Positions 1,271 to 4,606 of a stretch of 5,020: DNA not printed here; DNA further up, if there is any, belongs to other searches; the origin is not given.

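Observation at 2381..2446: Gly/Ser/Ala-rich low-complexity loop inside the passenger domain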

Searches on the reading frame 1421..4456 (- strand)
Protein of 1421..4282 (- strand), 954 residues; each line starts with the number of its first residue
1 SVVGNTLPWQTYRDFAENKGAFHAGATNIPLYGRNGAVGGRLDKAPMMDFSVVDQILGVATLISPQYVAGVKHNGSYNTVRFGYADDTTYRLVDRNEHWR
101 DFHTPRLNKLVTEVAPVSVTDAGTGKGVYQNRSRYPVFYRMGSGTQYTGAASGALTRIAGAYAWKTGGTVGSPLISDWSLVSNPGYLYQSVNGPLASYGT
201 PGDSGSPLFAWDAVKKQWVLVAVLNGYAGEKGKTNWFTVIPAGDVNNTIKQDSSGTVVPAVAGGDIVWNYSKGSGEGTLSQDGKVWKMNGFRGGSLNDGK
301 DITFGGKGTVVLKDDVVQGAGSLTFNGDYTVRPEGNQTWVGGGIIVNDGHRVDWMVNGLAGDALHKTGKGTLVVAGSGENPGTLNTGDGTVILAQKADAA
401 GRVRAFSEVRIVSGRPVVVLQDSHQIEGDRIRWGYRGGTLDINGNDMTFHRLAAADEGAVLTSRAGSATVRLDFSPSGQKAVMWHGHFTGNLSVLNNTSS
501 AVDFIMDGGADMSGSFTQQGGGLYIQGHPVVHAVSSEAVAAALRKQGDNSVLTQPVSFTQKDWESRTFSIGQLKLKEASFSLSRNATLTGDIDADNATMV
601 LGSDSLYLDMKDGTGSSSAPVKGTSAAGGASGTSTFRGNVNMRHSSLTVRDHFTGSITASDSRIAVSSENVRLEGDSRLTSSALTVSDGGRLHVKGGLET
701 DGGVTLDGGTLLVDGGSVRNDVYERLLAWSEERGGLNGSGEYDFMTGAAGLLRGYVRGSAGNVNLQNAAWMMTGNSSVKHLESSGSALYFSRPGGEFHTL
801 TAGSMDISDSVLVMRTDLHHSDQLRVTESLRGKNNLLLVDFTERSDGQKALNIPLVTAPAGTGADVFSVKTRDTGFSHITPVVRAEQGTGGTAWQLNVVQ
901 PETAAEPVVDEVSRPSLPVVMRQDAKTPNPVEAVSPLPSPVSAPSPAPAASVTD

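Call 13: profile_search(protein=window:1459-4456:-)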
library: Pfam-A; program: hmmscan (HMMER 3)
A. the first sequence (999 residues): domains with independent E <= 10: 5; with E <= 0.001: 2
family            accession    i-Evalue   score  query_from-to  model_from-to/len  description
Peptidase_S6      PF02395.22    3.3e-83   279.6      58-298         1-257/260  Immunoglobulin A1 protease
Beta-sol_PIC_HAP1 PF24078.1     1.2e-12    48.4     554-719         8-167/173  PIC/HAP1/IgA0 second beta-solenoid repeat region
Pertactin         PF03212.20     0.0062    16.9     843-926         8-92/121  Pertactin
DUF748            PF05359.17      0.022    13.2     594-764       379-522/1037  Domain of Unknown Function (DUF748)
ESPR              PF13018.11       0.27    12.2       1-46          1-49/50  Extended Signal Peptide of Type V secretion system

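Call 26: search_protein_representatives(protein=window:1421-4282:-)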
Query: 954 residues. Proteins with E-value up to 0.001 (for the whole library): 497; up to 1e-10: 385; up to 1e-30: 230. The best 150 are listed.
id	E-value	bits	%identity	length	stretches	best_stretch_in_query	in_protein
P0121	7.2e-241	818.6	49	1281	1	7-898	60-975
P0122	1.5e-235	801.0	47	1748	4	1-712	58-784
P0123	3.5e-196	670.7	45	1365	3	2-500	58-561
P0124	2.7e-193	661.2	41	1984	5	1-710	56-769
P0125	1.1e-189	649.1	42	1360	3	2-474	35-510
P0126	2.6e-189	647.9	43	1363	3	1-474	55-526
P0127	4.9e-188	643.8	45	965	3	2-483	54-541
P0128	1.0e-181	622.8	38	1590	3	1-477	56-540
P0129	6.7e-180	616.8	44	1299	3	2-485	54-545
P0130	7.5e-177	606.7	42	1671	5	1-485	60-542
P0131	3.4e-175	601.2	43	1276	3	2-477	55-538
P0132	4.1e-172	591.0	40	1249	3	292-708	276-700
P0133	1.0e-171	589.7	46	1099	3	1-478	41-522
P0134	3.0e-166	571.6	44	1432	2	1-477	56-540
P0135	5.4e-163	560.9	45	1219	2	1-477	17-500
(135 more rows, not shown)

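Call 48: predict_structure(alignment_id=A2)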
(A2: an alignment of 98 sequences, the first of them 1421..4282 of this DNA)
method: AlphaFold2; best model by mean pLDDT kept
length: 954 residues; sequences in the alignment: 98
mean_pLDDT: 90.2   pTM: 0.87
mean pLDDT of the five models: 90.2, 89.8, 89.1, 88.8, 87.8
residues with pLDDT >= 90: 768; 70-90: 81; 50-70: 48; < 50: 57
segments of 3 or more residues with pLDDT < 50: 734-738, 903-954
pLDDT, mean of each block of 10 residues (from residue 1): 96 98 98 95 98 97 98 96 93 97 98 97 93 97 96 94 96 91 88 95 97 98 93 90 96 96 95 97 97 95 98 98 98 98 98 98 98 98 98 98 98 98 97 97 98 96 97 92 97 87 96 97 98 97 96 97 97 98 98 98 98 91 94 97 98 98 98 97 97 96 97 81 68 52 64 94 96 96 95 85 97 90 97 92 70 90 89 57 81 83 43 35 34 32 32 33
secondary structure, 60 per line:
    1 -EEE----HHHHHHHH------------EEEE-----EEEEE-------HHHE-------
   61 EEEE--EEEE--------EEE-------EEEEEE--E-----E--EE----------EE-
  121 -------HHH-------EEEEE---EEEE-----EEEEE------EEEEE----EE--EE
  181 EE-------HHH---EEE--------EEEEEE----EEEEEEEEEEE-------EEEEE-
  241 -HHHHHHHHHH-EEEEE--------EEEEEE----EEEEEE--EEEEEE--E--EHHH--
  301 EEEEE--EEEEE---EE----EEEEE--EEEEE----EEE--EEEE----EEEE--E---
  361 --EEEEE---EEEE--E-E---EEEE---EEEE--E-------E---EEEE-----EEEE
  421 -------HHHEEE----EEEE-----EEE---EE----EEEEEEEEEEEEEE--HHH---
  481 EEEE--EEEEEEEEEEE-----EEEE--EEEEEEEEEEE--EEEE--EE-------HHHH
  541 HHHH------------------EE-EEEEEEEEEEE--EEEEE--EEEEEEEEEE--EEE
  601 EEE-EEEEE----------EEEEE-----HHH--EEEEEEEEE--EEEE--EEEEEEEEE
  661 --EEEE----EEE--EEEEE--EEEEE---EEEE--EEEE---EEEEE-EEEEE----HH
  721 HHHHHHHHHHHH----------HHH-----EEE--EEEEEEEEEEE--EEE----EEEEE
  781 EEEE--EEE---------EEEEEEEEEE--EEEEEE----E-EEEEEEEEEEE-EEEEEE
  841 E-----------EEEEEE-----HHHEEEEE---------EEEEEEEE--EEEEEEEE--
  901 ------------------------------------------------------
elements in order (helices of 4 or more, strands of 3 or more residues): E2-4 H9-16 E29-32 E38-42 E61-64 E67-70 E79-81 E89-94 E138-142 E146-149 E155-159 E166-170 E179-182 E196-198 E207-212 E217-227 E235-239 H242-251 E253-257 E266-271 E276-281 E284-289 E301-305 E308-312 E322-326 E329-333 E338-340 E343-346 E351-354 E363-367 E371-374 E383-386 E390-393 E408-411 E417-420 E431-433 E438-441 E447-449 E459-472 E481-484 E487-497 E503-506 E509-519 E522-525 H537-544 E566-576 E579-583 E586-595 E598-603 E605-609 E620-624 E635-643 E646-649 E652-660 E663-666 E671-673 E676-680 E683-687 E691-694 E697-700 E704-708 E710-714 H719-732 E751-753 E756-766 E769-771 E776-784 E787-789 E799-808 E811-816 E823-833 E835-841 E853-858 E867-871 E881-888 E891-898

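Call 52: fold_search(model_id=the predicted structure, library=pdb)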
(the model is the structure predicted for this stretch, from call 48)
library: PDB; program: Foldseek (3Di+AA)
matches with E <= 10: 583; with E <= 0.001: 230
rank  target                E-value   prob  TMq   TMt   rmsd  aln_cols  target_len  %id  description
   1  3ak5_C                2.8e-75  1.00  0.82  0.82   4.3       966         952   41  Hemoglobin protease (Hbp) passenger missing domain-2 (released 2010-10-06)
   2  3ak5_A                5.3e-75  1.00  0.80  0.79   5.7       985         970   40  Hemoglobin protease (Hbp) passenger missing domain-2 (released 2010-10-06)
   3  1wxr                  1.3e-73  1.00  0.82  0.76   4.9      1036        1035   38  Crystal structure of Heme Binding protein, an autotransporter hemoglobine protease from pathogenic Escherichia coli (released 2005-03-01)
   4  3ak5_D                4.2e-73  1.00  0.81  0.81   4.5       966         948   41  Hemoglobin protease (Hbp) passenger missing domain-2 (released 2010-10-06)
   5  5j44_A                3.0e-72  1.00  0.79  0.75   6.4      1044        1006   34  Crystal structure of the Secreted Extracellular protein A (SepA) from Shigella flexneri (released 2017-04-12)
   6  3syj                  1.9e-54  1.00  0.70  0.72   8.5      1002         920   26  Crystal structure of the Haemophilus influenzae Hap adhesin (released 2011-08-24)
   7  3h09_B                1.5e-51  1.00  0.62  0.61  10.5      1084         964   24  The structure of Haemophilus influenzae IgA1 protease (released 2009-04-21)
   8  3h09_A                2.3e-51  1.00  0.62  0.61  10.3      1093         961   24  The structure of Haemophilus influenzae IgA1 protease (released 2009-04-21)
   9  9mne_A                3.5e-49  1.00  0.73  0.74   6.5      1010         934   27  Crystal structure of enteropathogenic Escherichia coli EspC (released 2025-10-29)
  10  9mne_B                4.5e-48  1.00  0.73  0.74   5.3      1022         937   27  Crystal structure of enteropathogenic Escherichia coli EspC (released 2025-10-29)
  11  3sze                  1.2e-47  1.00  0.75  0.76   5.4       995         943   26  Crystal structure of the passenger domain of the E. coli autotransporter EspP (released 2011-10-12)
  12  4om9                  1.3e-40  1.00  0.70  0.71   7.7      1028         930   24  X-Ray Crystal Structure of the passenger domain of Plasmid encoded toxin, an Autrotansporter Enterotoxin from enteroaggr (released 2014-03-12)
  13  7koh_D                6.2e-06  1.00  0.15  0.24  16.9       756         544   12  Crystal structure of antigen 43 from Escherichia coli EDL933 (released 2022-03-09)
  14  6z48_D                2.2e-05  1.00  0.16  0.53   5.3       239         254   15  Crystal structure of Thrombin in complex with macrocycle X1vE (released 2022-06-01)
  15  5f8t_A                3.5e-05  1.00  0.16  0.57   4.3       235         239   13  The crystal structure of human Plasma Kallikrein in complex with its peptide inhibitor pkalin-2 (released 2016-12-14)
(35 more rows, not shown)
